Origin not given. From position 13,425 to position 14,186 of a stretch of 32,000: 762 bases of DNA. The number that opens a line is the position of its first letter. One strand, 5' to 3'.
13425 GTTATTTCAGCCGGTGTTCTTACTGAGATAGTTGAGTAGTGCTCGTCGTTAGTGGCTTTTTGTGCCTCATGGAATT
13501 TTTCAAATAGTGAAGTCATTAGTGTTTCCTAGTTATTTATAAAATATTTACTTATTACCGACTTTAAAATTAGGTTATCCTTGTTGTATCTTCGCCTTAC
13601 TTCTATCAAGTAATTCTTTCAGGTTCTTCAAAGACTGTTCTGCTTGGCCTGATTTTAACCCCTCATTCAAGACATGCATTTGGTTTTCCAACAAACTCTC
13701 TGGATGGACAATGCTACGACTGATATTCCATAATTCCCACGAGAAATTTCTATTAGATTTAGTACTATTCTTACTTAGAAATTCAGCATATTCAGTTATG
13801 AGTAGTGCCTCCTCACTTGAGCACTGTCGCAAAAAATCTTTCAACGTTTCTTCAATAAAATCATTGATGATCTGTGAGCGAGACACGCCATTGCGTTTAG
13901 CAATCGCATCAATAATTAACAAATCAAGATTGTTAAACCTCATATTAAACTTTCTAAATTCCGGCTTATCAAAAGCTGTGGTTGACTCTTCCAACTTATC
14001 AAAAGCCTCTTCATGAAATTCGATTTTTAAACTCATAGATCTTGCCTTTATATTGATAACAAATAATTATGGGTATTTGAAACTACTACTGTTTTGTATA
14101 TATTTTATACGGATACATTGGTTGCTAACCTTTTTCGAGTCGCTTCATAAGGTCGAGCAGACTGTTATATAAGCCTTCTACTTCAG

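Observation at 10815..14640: AT-rich seven-gene operon ending in HAD phosphatase + degenerate ComF-like PRTase + accessory DprA/SLOG protein: candidate undescribed nucleotide- or ssDNA-centred conflict system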

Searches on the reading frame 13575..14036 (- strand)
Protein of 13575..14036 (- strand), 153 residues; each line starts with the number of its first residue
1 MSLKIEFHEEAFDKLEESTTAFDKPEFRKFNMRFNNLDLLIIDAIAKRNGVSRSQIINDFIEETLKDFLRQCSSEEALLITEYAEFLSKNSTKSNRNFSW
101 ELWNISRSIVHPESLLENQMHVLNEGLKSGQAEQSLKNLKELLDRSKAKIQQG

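Call 3: search_protein_families(library=pfam, proteins=[window:13575-14036:-], max_evalue=1)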
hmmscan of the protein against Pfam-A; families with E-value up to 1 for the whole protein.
window:13575-14036:- (153 aa): 4 families
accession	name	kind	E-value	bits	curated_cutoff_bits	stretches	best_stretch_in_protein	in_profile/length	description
PF01402.27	RHH_1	-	0.0089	16.4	20.5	1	42-64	14-36/39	Ribbon-helix-helix protein, copG family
PF19807.5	DUF6290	-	0.013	16.2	27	1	31-67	5-41/72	Family of unknown function (DUF6290)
PF19891.5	DUF6364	-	0.027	15.4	27.3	1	42-72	17-49/70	Family of unknown function (DUF6364)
PF11630.13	Anti-LPS-SCYG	-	0.04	14.5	25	1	8-86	22-98/100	Anti-lipopolysaccharide factor/Scygonadin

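Call 4: search_protein_families(library=padloc, proteins=[window:13575-14036:-], max_evalue=1)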
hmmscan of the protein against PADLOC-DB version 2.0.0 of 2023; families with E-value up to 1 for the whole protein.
window:13575-14036:- (153 aa): 0 families

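Call 5: search_protein_families(library=ncbifam, proteins=[window:13575-14036:-], max_evalue=1)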
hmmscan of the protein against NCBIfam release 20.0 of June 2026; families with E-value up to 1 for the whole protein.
window:13575-14036:- (153 aa): 4 families
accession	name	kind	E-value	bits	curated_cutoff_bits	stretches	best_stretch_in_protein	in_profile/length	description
NF047399.1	BrnA_antitoxin_add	equivalog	0.00034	20.7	60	1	9-65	14-70/70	type II toxin-antitoxin system BrnA family antitoxin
NF046040.1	RelB_antitoxin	equivalog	0.0097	16.2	50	1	31-67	2-38/69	type II toxin-antitoxin system RelB family antitoxin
NF053762.1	aCcr1_fam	equivalog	0.011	15.6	60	1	41-62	14-35/38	aCcr1 family cell cycle regulator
NF005894.0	PRK07857.1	equivalog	0.063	13.1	73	1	17-54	20-57/106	chorismate mutase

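Call 37: search_protein_families(library=phrogs, proteins=[window:13575-14036:-], max_evalue=0.1)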
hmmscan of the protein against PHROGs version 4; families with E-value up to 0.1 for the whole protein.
window:13575-14036:- (153 aa): 3 families
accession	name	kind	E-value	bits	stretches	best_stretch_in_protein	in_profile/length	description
phrog_13890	-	unknown function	0.0045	17.9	1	20-66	10-56/73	-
phrog_876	-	transcription regulation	0.0053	17.3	1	23-67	63-107/239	transcriptional repressor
phrog_7325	-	transcription regulation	0.019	16.1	1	41-66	70-95/151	CopG-like transcriptional repressor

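Call 61: find_homologous_proteins(query=window:13575-14036:-, max_evalue=0.001)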
Query window:13575-14036:- (153 aa): 45 proteins with E <= 0.001 among 77 candidates.
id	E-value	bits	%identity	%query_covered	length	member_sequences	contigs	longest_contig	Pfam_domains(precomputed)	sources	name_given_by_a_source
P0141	1.6e-91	321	100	100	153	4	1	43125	-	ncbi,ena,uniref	ncbi:hypothetical protein [Psychrobacter sp. DM4]|uniref:hypothetical protein n=1 Tax=Psychrobacter 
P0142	3.7e-85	301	92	100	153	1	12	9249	-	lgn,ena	-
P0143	8.6e-85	300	93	99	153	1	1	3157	-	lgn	-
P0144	2.7e-81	288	89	100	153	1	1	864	-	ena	-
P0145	3.4e-80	285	88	100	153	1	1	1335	-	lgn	-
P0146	5.0e-80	284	88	100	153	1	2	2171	-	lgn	-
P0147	7.1e-80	284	88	100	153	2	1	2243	-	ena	-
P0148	2.5e-79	282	88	100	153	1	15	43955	-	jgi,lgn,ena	-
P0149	3.2e-79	282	87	100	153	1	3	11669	-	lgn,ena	-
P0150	6.7e-79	281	87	99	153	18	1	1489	-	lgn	-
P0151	7.6e-79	280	87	100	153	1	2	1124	-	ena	-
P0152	1.7e-78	279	86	100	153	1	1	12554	-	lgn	-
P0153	3.6e-78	278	87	100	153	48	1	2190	-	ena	-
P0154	5.3e-78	278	86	100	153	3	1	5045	-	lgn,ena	-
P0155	8.2e-78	277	85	100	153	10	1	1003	-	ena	-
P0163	7.4e-55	203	65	100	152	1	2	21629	-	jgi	jgi:hypothetical protein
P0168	1.2e-47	179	60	97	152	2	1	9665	-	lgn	-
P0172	1.4e-39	153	69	67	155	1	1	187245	-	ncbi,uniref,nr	ncbi:hypothetical protein [Psychrobacter sanguinis]|uniref:Uncharacterized protein n=1 Tax=Psychroba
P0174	2.1e-37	146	65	71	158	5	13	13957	-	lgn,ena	-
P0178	4.3e-35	139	66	67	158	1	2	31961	-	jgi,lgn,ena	jgi:hypothetical protein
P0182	2.1e-34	136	65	67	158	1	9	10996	-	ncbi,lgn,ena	-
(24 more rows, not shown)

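Call 62: find_encoding_contigs(protein=P0172, flank=6000, max_places=2)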
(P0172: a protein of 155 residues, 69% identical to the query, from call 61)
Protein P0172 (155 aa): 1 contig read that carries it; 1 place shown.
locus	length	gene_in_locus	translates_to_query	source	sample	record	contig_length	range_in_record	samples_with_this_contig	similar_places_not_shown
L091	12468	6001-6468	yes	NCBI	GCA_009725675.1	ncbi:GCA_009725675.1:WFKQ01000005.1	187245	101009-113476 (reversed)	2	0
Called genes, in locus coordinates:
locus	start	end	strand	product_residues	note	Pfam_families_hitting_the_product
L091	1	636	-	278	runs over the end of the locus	PF05742:TANGO2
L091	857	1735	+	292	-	PF01790:LGT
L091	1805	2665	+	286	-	PF00303:Thymidylat_synt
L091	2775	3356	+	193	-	PF00186:DHFR_1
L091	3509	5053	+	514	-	PF13091:PLDc_2, PF00614:PLDc (weak)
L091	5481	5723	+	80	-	-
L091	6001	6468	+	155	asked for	-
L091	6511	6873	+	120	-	-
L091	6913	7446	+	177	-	PF00702:Hydrolase (weak), PF13419:HAD_2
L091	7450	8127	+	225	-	-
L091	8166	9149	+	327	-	PF02481:DNA_processg_A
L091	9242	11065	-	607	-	PF01321:Creatinase_N, PF16189:Creatinase_N_2, PF00557:Peptidase_M24, PF16188:Peptidase_M24_C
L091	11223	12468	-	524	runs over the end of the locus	PF07690:MFS_1, PF00854:PTR2, PF07690:MFS_1 (weak)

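Call 63: find_encoding_contigs(protein=P0163, flank=6000, max_places=2)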
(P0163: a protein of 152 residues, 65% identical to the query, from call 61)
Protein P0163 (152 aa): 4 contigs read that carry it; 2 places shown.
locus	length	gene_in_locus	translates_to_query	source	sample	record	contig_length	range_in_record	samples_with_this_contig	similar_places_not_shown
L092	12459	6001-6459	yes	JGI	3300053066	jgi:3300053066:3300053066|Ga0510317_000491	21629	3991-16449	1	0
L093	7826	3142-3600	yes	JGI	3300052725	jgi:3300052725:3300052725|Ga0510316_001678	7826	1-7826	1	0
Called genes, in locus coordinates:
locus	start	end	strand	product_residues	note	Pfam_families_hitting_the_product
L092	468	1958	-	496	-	PF00171:Aldedh, PF05893:LuxC (weak)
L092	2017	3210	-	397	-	PF00465:Fe-ADH, PF13685:Fe-ADH_2, PF25137:ADH_Fe_C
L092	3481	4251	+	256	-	PF08100:Dimerisation (faint), PF09339:HTH_IclR, PF12840:HTH_20 (faint), PF01614:IclR_C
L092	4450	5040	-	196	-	PF00239:Resolvase, PF02796:HTH_7 (weak)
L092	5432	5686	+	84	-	-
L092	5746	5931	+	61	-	-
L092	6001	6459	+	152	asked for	-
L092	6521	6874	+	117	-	-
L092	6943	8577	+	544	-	-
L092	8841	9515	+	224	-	PF14487:DarT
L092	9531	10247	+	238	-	PF22397:NADAR-DarT1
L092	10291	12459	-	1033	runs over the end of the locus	PF04313:HSDR_N, PF00270:DEAD (weak), PF04851:ResIII, PF18766:SWI2_SNF2, PF22679:T1R_D3-like, PF12008:EcoR124_C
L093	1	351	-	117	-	?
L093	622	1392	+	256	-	PF08100:Dimerisation (faint), PF09339:HTH_IclR, PF12840:HTH_20 (faint), PF01614:IclR_C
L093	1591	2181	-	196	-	PF00239:Resolvase, PF02796:HTH_7 (weak)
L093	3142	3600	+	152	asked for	-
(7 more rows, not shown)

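Call 64: find_encoding_contigs(protein=P0178, flank=6000, max_places=2)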
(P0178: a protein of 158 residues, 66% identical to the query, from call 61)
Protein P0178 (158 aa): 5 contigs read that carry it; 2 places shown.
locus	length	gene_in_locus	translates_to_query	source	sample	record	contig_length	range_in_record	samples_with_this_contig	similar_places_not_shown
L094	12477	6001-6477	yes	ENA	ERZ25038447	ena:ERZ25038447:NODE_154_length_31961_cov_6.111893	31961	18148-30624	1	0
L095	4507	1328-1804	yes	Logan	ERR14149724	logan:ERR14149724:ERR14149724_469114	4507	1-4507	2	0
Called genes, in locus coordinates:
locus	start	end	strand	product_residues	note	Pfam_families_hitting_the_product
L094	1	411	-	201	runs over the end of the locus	PF00872:Transposase_mut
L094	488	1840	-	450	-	PF07894:SACK1 (weak), PF13091:PLDc_2, PF00226:DnaJ (weak)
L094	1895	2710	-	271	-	-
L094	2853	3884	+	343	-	-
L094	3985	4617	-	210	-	PF00239:Resolvase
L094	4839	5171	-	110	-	-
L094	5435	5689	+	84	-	-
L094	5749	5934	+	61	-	-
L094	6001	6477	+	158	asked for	-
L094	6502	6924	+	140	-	-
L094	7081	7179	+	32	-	-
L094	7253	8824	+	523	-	-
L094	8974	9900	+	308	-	-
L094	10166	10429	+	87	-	-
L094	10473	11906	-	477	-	PF13250:SNIPE, PF10544:T5orf172, PF13455:MUG113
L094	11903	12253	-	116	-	-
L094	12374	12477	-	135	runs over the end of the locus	-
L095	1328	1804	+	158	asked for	-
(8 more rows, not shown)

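Call 67: find_encoding_contigs(protein=P0168, flank=6000, max_places=2)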
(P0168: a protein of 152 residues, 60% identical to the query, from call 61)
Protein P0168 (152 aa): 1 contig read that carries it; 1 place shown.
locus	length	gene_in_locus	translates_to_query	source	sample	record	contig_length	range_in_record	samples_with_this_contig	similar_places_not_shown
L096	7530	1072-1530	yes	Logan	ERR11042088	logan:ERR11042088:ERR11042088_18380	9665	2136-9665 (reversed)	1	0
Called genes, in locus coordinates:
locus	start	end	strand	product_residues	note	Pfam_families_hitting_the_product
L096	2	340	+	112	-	?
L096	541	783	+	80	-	-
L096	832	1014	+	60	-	-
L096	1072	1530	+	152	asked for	-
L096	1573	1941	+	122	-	-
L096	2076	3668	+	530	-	-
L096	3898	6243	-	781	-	PF14559:TPR_19 (faint), PF22860:DUF7017, PF22708:S1CSD-TOTE-1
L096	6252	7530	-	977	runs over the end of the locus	PF08378:NERD (weak), PF22721:TBP-TOTE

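Call 68: find_encoding_contigs(protein=P0174, flank=6000, max_places=3)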
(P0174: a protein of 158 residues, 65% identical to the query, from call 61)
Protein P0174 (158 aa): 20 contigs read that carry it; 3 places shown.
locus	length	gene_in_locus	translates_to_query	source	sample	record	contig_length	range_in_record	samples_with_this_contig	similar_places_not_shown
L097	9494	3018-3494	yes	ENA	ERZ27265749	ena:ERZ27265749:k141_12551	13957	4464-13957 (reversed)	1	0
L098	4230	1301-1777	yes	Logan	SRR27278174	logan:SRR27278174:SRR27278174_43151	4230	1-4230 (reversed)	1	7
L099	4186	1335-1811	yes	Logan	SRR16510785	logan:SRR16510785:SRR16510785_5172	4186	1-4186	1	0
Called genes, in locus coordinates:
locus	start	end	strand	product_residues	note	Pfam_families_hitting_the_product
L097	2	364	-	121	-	?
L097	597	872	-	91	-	-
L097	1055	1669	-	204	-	PF00239:Resolvase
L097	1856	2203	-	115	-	-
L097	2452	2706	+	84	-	-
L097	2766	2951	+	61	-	-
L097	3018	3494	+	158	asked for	-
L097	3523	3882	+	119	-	-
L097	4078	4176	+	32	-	-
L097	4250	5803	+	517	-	-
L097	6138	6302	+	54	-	PF01527:HTH_Tnp_1, PF13518:HTH_28 (weak)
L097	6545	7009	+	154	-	PF13276:HTH_21, PF00665:rve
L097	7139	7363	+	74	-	PF13683:rve_3 (weak), PF13333:rve_2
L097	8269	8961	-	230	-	-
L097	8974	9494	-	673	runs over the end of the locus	-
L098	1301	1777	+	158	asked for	-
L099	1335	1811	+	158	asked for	-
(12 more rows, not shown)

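Call 69: find_encoding_contigs(protein=P0182, flank=6000, max_places=3)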
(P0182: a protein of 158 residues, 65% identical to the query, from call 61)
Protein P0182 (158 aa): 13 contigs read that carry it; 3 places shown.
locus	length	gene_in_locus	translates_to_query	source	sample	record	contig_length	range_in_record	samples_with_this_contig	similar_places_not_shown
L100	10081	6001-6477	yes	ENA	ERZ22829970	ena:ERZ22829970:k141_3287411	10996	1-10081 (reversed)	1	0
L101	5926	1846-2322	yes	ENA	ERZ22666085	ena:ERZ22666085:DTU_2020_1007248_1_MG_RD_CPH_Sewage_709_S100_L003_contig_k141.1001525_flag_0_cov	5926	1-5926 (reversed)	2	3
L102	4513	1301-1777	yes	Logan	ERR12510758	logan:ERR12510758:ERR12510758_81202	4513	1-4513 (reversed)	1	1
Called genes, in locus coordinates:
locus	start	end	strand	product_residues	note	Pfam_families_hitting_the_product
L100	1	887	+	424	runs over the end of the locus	PF01381:HTH_3, PF00145:DNA_methylase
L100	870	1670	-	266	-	PF15515:MvaI_BcnI, PF09562:RE_LlaMI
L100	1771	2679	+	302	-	PF14022:DUF4238 (faint)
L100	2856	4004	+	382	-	-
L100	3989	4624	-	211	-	PF00239:Resolvase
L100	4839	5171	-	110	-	-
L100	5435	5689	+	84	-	-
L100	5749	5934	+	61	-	-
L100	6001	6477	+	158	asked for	-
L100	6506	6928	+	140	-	-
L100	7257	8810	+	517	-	-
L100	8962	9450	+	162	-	-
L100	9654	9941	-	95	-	-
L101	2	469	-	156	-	?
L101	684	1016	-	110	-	-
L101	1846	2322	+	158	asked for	-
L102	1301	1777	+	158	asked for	-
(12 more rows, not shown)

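Call 70: search_protein_families(library=pfam, proteins=[L092:6943-8577:+, L094:7253-8824:+, L096:2076-3668:+, L100:7257-8810:+, L094:8974-9900:+, L100:8962-9450:+, L094:6502-6924:+, L092:6521-6874:+, L094:4839-5171:-, L094:5435-5689:+], max_evalue=0.1)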
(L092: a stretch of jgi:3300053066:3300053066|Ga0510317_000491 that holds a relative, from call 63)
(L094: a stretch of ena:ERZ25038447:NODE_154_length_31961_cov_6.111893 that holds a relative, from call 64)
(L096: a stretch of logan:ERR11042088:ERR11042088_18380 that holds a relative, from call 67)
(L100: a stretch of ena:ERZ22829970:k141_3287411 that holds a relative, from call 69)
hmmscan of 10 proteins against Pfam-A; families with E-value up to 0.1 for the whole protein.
L092:6943-8577:+ (544 aa): 0 families

L094:7253-8824:+ (523 aa): 3 families
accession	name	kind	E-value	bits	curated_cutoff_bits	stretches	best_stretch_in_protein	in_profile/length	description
PF05757.16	PsbQ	-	0.0062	17.1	26.9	1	405-497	82-175/204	Oxygen evolving enhancer protein 3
PF20362.3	DUF6657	-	0.031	14.8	27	0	117-170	29-82/142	Family of unknown function (DUF6657)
PF14094.11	DUF4272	-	0.053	13.1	27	0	153-206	56-109/208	Domain of unknown function (DUF4272)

L096:2076-3668:+ (530 aa): 0 families

L100:7257-8810:+ (517 aa): 1 family
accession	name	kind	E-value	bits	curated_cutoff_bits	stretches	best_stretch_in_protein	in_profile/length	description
PF20362.3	DUF6657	-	0.011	16.3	27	1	116-170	28-82/142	Family of unknown function (DUF6657)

L094:8974-9900:+ (308 aa): 12 families
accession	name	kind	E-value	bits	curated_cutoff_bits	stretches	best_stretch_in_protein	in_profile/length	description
PF08238.18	Sel1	-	2.1e-61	202.6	30.7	7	42-77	1-36/36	Sel1 repeat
PF04212.24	MIT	-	3.4e-07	30.7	30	0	97-113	16-32/66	MIT (microtubule interacting and transport) domain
PF07719.23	TPR_2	-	1.8e-05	24.9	27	0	97-112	13-28/34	Tetratricopeptide repeat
PF10516.15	SHNi-TPR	-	3.4e-05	23.7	21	0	60-72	22-34/38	SHNi-TPR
PF08289.16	Flu_M1_C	-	0.00011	22.7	22.3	0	19-81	31-95/97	Influenza Matrix protein (M1) C-terminal domain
PF13424.12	TPR_12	-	0.00027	21.5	30.1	1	60-112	17-72/77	Tetratricopeptide repeat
PF12475.13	Amdo_NSP_1-3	-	0.0004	20.9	25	0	136-153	10-27/54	Amdovirus non-structural protein 1-3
PF13432.12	TPR_16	-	0.0014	19.5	32.7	1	243-296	11-62/65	Tetratricopeptide repeat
PF23310.1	TPR_27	-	0.0096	16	27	1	61-109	44-92/110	Plant tetratrico peptide repeats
PF20308.4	TPR-S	-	0.017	16.1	27.6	0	58-88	71-98/102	Tetratricopeptide Repeats-Sensor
PF00515.34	TPR_1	-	0.033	14.5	27.8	0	98-111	14-27/34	Tetratricopeptide repeat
PF25575.1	TPR_BSK1_C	-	0.097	13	42.2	0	97-119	54-76/118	Serine/threonine-protein kinase BSK1-like, TPR repeats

L100:8962-9450:+ (162 aa): 11 families
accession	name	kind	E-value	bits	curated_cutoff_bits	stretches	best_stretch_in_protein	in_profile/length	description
PF08238.18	Sel1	-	3e-31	107.1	30.7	3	42-76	1-35/36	Sel1 repeat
PF13174.12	TPR_6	-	2.3e-05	25.2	26.3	0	115-145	1-27/33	Tetratricopeptide repeat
PF13414.12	TPR_11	-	0.00058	19.9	26.8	0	78-90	28-40/42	TPR repeat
PF07719.23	TPR_2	-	0.0022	18.4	27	0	78-93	1-16/34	Tetratricopeptide repeat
PF13432.12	TPR_16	-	0.0098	16.8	32.7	0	60-108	14-57/65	Tetratricopeptide repeat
PF13424.12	TPR_12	-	0.014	16.1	30.1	0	52-93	19-60/77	Tetratricopeptide repeat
PF02511.20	Thy1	-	0.026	14.7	24.8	0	81-151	110-172/191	Thymidylate synthase complementing protein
PF00430.23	ATP-synt_B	-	0.033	14.7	28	0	54-100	41-87/132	ATP synthase B/B' CF(0)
PF22673.2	MCP-like_PDC_1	-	0.034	15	27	0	92-126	48-77/113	Methyl-accepting chemotaxis protein-like, first PDC sensor domain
PF00515.34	TPR_1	-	0.045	14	27.8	0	114-126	1-13/34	Tetratricopeptide repeat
PF02031.22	Peptidase_M7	-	0.047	14.2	25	0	60-101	17-58/133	Streptomyces extracellular neutral proteinase (M7) family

L094:6502-6924:+ (140 aa): 1 family
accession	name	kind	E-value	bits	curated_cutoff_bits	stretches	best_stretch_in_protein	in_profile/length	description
PF12384.13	Peptidase_A2B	-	0.012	15.6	21.2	1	27-80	75-129/177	Ty3 transposon peptidase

L092:6521-6874:+ (117 aa): 1 family
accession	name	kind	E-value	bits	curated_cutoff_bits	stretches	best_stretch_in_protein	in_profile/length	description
PF11434.14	CHIPS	-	0.05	13.9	25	1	54-91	42-79/91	Chemotaxis-inhibiting protein CHIPS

L094:4839-5171:- (110 aa): 4 families
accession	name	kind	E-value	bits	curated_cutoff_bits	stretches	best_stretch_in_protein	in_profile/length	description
PF25436.1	BSD2_CRD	-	0.022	15.4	27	0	9-20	51-62/69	BSD2 cysteine rich domain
PF20833.2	RNase_E_G_Thio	-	0.052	14.1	26.8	0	9-21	2-14/86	RNase E/G, Thioredoxin-like domain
PF00684.25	DnaJ_CXXCXGXG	-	0.055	14.2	32.7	0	7-35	16-50/65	DnaJ central domain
PF15777.11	Anti-TRAP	-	0.076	13.5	32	0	8-35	12-39/59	Tryptophan RNA-binding attenuator protein inhibitory protein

L094:5435-5689:+ (84 aa): 1 family
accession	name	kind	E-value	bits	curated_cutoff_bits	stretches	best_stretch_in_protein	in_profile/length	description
PF22380.2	Chp1-like_SPOC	-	0.087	13.3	26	1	15-76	17-78/135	Chromo domain-containing protein 1-like, SPOC domain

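Call 71: search_protein_families(library=padloc, proteins=[L092:6943-8577:+, L094:7253-8824:+, L096:2076-3668:+, L100:7257-8810:+, L094:8974-9900:+, L100:8962-9450:+, L094:6502-6924:+, L092:6521-6874:+, L094:4839-5171:-, L094:5435-5689:+], max_evalue=0.1)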
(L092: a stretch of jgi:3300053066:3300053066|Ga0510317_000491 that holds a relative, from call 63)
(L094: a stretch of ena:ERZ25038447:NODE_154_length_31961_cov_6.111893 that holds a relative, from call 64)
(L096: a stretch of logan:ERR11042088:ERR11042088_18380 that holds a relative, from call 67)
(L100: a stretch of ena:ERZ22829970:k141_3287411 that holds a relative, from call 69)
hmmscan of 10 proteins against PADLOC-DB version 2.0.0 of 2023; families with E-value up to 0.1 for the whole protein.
L092:6943-8577:+ (544 aa): 0 families

L094:7253-8824:+ (523 aa): 0 families

L096:2076-3668:+ (530 aa): 0 families

L100:7257-8810:+ (517 aa): 0 families

L094:8974-9900:+ (308 aa): 1 family
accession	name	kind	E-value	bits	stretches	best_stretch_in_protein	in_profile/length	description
PDLC00284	PtuA1|PtuA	-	1.6e-05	22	0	29-75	8-54/545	AAA ATPase domain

L100:8962-9450:+ (162 aa): 2 families
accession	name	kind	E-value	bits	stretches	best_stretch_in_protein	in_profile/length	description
PDLC00284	PtuA1|PtuA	-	8.9e-06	22.8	2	29-84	8-62/545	AAA ATPase domain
PDLC02913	ATPase_I-A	-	0.0019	15.4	1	30-84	3-54/508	-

L094:6502-6924:+ (140 aa): 0 families

L092:6521-6874:+ (117 aa): 0 families

L094:4839-5171:- (110 aa): 0 families

L094:5435-5689:+ (84 aa): 0 families

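Call 84: search_dna_similar(query=window:13575-14036:-, collection=plasmids, mode=protein, max_rows=20, max_evalue=0.001)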
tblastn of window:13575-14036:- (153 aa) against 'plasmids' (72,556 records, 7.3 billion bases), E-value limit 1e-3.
Records with a match: 5; places in all: 5; records where one place covers at least 80% of the query: 2.
Best place of each record, by identity: <60% 5.
By first word of the organism name: Acinetobacter 3; Moraxella 2.
By predicted mobility (MOB-suite, as given by PLSDB): non-mobilizable 4; mobilizable 1.
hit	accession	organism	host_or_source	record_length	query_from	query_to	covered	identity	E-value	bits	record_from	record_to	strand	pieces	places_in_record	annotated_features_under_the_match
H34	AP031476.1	Moraxella osloensis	Homo sapiens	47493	3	153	99%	42.6%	5e-26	109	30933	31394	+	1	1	hypothetical protein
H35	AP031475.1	Moraxella osloensis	-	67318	3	153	99%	42.6%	5e-26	109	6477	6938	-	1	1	hypothetical protein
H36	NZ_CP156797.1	Acinetobacter sp. ANC 7912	cattle,whole organism,cattle feces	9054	1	99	65%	34.0%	5e-9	61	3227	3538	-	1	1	hypothetical protein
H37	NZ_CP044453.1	Acinetobacter indicus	soil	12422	1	99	65%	33.0%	2e-7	56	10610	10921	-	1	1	hypothetical protein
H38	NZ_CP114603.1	Acinetobacter towneri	chicken,carcass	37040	1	99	65%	33.0%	2e-7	56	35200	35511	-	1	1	hypothetical protein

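Call 86: get_annotated_region(hit=H34, flank=5000)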
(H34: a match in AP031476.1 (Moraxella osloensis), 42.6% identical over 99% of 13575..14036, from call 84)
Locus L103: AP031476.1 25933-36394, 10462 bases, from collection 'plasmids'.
description: Moraxella osloensis NBRC 115781 plasmid pSKB0120-4 DNA, complete sequence
organism: Moraxella osloensis (NCBI taxid 34062)
taxonomy: Bacteria; Pseudomonadota; Gammaproteobacteria; Moraxellales; Moraxellaceae; Moraxella; Moraxella osloensis
host: -; source: Homo sapiens; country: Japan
typing (MOB-suite, as given by PLSDB): non-mobilizable
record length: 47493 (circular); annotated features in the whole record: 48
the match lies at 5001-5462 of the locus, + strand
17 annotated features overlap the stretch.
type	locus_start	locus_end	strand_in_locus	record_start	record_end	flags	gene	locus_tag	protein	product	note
CDS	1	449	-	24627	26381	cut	-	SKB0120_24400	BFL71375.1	hypothetical protein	-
CDS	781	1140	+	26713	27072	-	-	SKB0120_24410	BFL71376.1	hypothetical protein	-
CDS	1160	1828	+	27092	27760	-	-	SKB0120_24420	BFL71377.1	hypothetical protein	-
CDS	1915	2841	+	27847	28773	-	-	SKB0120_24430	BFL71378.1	viperin family antiviral radical SAM protein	-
CDS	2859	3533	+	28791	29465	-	-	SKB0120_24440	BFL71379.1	hypothetical protein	-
CDS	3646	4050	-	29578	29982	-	-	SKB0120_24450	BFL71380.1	DUF6530 family protein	-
CDS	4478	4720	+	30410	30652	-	-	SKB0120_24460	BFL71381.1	hypothetical protein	-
CDS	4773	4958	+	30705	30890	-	-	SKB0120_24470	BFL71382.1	hypothetical protein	-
CDS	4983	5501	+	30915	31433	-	-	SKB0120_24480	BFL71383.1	hypothetical protein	-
CDS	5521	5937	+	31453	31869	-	-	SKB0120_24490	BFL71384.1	hypothetical protein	-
CDS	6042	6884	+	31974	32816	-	-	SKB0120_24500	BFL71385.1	hypothetical protein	-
CDS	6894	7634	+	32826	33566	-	-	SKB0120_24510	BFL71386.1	hypothetical protein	-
CDS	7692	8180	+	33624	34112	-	-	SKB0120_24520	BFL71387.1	single-stranded DNA-binding protein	-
CDS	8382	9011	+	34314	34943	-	-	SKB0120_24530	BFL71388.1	hypothetical protein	-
CDS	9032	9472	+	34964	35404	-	-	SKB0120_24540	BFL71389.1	hypothetical protein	-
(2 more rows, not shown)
